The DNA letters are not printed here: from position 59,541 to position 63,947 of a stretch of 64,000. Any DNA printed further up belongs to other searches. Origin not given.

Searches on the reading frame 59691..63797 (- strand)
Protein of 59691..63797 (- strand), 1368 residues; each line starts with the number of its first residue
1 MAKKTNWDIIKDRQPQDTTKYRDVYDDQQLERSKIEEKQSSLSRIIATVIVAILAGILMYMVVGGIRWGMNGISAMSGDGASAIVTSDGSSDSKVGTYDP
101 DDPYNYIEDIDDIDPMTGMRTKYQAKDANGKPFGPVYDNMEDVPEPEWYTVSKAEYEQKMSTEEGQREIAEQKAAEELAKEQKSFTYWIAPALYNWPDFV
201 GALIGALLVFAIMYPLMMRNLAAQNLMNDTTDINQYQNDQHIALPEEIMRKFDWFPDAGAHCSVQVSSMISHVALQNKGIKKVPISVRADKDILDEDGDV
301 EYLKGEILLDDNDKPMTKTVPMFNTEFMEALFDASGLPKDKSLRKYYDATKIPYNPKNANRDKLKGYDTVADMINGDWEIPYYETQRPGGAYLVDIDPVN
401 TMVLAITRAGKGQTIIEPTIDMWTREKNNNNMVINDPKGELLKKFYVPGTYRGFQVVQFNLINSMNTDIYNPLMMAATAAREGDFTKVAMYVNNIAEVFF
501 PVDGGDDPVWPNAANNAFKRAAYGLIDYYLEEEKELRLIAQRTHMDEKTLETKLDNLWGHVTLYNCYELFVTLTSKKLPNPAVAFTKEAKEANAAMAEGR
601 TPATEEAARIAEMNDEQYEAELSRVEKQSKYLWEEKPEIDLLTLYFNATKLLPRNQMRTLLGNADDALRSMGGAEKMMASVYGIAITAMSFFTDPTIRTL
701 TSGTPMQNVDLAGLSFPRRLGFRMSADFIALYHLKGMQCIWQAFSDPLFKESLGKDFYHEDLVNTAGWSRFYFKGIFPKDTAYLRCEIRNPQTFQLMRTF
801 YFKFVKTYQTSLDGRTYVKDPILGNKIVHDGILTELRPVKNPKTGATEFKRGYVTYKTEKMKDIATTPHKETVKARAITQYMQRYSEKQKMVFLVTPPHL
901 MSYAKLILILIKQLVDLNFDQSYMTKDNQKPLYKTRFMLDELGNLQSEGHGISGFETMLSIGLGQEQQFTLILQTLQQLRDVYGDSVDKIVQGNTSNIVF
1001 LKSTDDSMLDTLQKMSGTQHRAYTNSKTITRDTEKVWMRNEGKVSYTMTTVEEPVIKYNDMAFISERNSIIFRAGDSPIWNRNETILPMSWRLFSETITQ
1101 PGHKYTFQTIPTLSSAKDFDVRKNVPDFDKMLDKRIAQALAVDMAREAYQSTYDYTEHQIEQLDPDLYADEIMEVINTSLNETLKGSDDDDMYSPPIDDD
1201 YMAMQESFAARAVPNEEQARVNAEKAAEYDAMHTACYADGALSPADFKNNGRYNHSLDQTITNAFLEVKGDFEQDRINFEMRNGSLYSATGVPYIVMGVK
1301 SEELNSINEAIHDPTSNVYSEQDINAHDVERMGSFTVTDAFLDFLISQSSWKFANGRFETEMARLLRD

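Call 7: search_protein_families(library=pfam, proteins=[window:59691-63797:-], max_evalue=0.01)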
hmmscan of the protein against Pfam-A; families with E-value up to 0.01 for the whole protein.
window:59691-63797:- (1368 aa): 3 families
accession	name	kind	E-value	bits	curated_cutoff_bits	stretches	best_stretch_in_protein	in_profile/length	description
PF02534.20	T4SS-DNA_transf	-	2.4e-20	73.3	20.1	2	399-703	45-248/468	Type IV secretory system Conjugative DNA transfer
PF12696.13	TraG-D_C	-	1.4e-12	48.1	22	1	936-1059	3-119/126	TraM recognition site of TraD and TraG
PF10412.15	TrwB_AAD_bind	-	3.1e-09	36.6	20.5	1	877-1031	193-339/387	Type IV secretion-system coupling protein DNA-binding domain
